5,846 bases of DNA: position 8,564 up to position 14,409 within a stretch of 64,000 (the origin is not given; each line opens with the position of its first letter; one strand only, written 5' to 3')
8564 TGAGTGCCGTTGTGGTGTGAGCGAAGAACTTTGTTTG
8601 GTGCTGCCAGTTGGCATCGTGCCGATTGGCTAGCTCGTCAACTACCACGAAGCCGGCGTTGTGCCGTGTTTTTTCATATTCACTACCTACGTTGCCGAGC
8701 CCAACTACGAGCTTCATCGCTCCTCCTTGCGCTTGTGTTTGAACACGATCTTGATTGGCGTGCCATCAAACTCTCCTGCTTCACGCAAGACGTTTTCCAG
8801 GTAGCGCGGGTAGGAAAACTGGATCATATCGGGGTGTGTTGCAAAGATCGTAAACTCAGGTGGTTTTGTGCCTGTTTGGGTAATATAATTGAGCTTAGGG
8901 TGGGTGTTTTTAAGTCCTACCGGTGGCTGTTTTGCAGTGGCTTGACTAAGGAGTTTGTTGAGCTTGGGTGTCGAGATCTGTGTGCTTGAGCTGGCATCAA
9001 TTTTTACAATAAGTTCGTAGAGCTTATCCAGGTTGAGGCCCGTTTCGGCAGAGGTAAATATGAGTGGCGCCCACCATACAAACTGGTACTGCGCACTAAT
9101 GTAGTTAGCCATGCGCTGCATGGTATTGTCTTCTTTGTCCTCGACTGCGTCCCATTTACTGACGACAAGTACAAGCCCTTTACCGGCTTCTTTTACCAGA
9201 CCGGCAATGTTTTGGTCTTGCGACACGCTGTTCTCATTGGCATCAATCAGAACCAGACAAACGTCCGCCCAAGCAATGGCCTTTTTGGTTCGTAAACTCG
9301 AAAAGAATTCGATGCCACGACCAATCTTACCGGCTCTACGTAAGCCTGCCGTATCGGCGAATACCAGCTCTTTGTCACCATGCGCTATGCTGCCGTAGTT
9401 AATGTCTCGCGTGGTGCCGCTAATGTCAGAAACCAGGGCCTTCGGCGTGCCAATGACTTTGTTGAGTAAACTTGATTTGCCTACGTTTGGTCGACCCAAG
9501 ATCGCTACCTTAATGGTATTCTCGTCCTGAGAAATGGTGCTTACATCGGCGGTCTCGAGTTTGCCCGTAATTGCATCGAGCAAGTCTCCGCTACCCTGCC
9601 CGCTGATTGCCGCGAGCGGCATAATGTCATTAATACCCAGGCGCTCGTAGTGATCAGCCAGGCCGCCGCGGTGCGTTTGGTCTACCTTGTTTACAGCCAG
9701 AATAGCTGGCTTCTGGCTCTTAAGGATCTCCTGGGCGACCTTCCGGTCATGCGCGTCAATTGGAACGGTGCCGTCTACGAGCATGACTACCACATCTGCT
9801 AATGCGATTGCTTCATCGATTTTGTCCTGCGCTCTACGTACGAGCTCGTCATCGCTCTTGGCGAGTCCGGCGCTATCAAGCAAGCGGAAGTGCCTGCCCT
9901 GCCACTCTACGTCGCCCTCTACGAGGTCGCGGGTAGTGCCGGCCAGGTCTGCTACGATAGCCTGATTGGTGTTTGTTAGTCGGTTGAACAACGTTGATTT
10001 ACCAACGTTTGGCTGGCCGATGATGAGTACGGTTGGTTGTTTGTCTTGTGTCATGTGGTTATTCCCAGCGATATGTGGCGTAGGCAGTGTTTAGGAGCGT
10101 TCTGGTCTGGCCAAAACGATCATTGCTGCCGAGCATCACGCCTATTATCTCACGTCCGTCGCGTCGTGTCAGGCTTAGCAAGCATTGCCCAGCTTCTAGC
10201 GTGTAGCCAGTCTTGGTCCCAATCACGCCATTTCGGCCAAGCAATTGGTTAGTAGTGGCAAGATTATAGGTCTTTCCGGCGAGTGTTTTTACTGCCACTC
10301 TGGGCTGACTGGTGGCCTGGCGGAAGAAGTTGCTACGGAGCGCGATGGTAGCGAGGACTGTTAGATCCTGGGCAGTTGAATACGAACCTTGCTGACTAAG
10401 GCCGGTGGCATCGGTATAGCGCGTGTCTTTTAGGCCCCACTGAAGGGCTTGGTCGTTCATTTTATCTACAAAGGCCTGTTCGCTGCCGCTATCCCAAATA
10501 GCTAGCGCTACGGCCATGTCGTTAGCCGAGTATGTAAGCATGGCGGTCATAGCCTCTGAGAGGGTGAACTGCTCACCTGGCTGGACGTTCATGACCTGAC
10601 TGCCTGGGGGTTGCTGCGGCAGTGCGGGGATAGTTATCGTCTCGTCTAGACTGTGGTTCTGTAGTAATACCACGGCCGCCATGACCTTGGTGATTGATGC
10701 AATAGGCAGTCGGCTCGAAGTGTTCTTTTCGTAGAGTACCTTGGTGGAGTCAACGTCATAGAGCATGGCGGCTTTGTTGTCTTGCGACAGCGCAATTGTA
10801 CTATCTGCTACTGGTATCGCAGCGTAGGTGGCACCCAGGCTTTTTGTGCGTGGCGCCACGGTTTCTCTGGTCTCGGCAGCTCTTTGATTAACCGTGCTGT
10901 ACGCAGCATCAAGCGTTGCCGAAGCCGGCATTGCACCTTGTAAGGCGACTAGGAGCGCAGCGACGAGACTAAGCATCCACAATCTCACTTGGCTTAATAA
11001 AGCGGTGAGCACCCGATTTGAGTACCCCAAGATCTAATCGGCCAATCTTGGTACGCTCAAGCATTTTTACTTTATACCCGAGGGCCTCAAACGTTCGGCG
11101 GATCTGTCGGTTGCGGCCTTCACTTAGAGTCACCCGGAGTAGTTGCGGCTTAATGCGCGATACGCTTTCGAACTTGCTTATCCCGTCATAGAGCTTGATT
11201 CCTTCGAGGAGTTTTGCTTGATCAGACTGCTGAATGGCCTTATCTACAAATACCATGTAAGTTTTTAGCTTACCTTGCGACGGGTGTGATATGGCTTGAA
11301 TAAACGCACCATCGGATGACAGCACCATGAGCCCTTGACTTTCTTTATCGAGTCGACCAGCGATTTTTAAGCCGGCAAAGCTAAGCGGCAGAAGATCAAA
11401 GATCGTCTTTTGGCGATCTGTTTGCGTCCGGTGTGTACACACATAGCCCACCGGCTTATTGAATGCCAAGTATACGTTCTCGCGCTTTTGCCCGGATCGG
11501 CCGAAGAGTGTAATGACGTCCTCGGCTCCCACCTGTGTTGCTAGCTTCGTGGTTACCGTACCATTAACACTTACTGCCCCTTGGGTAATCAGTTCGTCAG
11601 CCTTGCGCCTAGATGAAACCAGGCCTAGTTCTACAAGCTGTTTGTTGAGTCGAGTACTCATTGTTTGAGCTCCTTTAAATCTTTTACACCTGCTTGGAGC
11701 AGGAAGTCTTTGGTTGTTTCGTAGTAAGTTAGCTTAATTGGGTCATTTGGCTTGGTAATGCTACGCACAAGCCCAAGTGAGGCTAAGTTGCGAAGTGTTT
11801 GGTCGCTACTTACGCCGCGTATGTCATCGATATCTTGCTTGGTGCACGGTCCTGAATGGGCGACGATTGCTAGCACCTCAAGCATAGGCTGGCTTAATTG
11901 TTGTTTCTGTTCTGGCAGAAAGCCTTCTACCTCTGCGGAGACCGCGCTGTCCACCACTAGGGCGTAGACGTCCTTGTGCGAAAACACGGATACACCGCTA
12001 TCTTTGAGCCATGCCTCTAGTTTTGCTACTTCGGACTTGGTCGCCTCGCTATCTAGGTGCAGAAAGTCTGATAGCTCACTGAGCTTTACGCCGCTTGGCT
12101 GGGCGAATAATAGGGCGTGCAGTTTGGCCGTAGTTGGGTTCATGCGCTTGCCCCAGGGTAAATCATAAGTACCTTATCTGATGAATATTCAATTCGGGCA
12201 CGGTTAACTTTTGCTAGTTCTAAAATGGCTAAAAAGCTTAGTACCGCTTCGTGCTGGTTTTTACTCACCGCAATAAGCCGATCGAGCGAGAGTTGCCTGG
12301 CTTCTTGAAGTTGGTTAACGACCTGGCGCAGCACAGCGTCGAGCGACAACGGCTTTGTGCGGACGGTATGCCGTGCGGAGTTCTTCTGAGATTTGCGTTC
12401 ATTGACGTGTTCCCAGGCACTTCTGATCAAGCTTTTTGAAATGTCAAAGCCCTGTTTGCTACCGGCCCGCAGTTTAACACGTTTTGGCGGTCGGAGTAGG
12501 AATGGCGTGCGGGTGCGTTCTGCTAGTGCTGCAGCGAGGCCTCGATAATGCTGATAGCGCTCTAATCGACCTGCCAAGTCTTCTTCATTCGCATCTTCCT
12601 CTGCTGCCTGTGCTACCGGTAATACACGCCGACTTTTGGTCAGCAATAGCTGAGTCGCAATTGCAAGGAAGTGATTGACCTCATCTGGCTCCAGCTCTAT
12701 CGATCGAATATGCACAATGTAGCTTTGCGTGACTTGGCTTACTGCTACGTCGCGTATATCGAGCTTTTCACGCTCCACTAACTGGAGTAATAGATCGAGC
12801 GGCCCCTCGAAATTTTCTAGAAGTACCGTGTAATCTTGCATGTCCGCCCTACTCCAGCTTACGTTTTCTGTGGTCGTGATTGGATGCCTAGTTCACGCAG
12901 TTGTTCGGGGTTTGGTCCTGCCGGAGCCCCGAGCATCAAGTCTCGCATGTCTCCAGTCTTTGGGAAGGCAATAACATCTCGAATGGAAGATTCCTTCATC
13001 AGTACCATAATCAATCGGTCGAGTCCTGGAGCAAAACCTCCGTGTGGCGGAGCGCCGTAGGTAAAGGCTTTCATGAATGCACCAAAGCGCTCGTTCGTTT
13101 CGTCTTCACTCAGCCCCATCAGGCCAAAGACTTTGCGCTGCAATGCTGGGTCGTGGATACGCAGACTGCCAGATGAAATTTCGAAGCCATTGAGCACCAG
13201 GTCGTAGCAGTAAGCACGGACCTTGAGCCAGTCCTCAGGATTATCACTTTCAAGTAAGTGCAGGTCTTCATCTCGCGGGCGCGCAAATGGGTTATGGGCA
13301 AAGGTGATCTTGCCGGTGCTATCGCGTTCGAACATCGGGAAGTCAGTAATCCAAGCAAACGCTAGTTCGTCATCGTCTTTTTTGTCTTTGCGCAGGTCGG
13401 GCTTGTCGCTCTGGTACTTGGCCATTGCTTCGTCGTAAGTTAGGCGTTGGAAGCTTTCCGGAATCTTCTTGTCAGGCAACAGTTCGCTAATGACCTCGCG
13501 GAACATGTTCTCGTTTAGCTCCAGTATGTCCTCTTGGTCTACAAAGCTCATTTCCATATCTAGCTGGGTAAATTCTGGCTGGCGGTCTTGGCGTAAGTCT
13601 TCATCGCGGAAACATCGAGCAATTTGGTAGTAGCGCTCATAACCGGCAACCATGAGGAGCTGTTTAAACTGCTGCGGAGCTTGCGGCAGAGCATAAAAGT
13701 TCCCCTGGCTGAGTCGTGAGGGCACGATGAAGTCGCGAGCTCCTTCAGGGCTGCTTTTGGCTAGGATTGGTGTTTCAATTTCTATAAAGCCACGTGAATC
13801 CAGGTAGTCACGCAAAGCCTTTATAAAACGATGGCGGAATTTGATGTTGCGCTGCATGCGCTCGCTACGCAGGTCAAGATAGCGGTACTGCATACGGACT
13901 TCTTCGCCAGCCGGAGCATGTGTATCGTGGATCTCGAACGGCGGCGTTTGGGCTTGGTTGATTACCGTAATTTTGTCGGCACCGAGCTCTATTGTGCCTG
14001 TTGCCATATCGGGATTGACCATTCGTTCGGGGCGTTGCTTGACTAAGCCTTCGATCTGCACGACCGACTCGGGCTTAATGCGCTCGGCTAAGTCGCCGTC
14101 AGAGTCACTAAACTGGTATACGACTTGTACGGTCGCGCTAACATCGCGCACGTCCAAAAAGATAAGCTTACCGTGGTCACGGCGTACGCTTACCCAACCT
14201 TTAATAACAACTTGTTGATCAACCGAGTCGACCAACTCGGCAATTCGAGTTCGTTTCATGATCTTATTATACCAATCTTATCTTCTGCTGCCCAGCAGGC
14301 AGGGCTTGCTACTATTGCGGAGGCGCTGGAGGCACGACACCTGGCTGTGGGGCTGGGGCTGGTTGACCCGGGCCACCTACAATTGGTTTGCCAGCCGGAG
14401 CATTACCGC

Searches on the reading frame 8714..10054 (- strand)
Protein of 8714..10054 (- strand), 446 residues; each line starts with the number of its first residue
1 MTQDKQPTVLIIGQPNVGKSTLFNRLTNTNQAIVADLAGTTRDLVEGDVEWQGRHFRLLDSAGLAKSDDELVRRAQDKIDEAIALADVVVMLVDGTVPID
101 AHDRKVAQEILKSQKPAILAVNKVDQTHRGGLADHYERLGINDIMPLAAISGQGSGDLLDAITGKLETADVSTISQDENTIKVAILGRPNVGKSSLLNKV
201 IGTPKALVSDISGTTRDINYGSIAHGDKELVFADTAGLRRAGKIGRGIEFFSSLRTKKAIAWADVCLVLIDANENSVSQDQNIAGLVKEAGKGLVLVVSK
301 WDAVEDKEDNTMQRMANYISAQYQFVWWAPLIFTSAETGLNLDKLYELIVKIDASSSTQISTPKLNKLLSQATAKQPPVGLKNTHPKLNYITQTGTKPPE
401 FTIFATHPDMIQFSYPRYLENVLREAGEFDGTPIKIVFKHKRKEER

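Call 96: search_protein_families(library=pfam, proteins=[window:8714-10054:-], max_evalue=0.00001)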
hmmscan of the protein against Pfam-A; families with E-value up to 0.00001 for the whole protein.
window:8714-10054:- (446 aa): 9 families
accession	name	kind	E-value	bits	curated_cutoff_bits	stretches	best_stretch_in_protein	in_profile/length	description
PF01926.29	MMR_HSR1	-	2.4e-54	182.7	21.9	2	8-123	1-113/113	50S ribosome-binding GTPase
PF14714.11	KH_dom-like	-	1.3e-26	93.1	27.3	1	360-439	2-81/81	KH-domain-like of EngA bacterial GTPase enzymes, C-terminal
PF02421.24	FeoB_N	-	9.6e-25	87.4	27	2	8-161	2-155/156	Ferrous iron transport protein B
PF00009.33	GTP_EFTU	-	8.9e-20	71.5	26.5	2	256-351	86-184/188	Elongation factor Tu GTP binding domain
PF03193.22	RsgA_GTPase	-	3.2e-11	43.8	30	0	169-215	95-141/174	RsgA GTPase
PF00350.29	Dynamin_N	-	1.8e-10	41.5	27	0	183-217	1-34/168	Dynamin family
PF13479.12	AAA_24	-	2.1e-06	28.2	27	0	181-222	3-41/195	AAA domain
PF08477.19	Roc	-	2.8e-06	28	27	0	9-30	2-23/119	Ras of Complex, Roc, domain of DAPkinase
PF00071.28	Ras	-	5e-06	26.6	21.6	0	182-351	1-158/162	Ras family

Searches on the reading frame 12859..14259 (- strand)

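Call 96: search_protein_families(library=pfam, proteins=[window:12859-14259:-], max_evalue=0.00001)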
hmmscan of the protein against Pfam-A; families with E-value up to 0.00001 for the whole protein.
window:12859-14259:- (466 aa): 2 families
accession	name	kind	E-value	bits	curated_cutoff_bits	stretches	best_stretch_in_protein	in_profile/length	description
PF00152.25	tRNA-synt_2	-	7e-120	400.2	25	1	119-435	2-307/308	tRNA synthetases class II (D, K and N)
PF01336.31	tRNA_anti-codon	-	1e-14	54.7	27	1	17-100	1-75/75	OB-fold nucleic acid binding domain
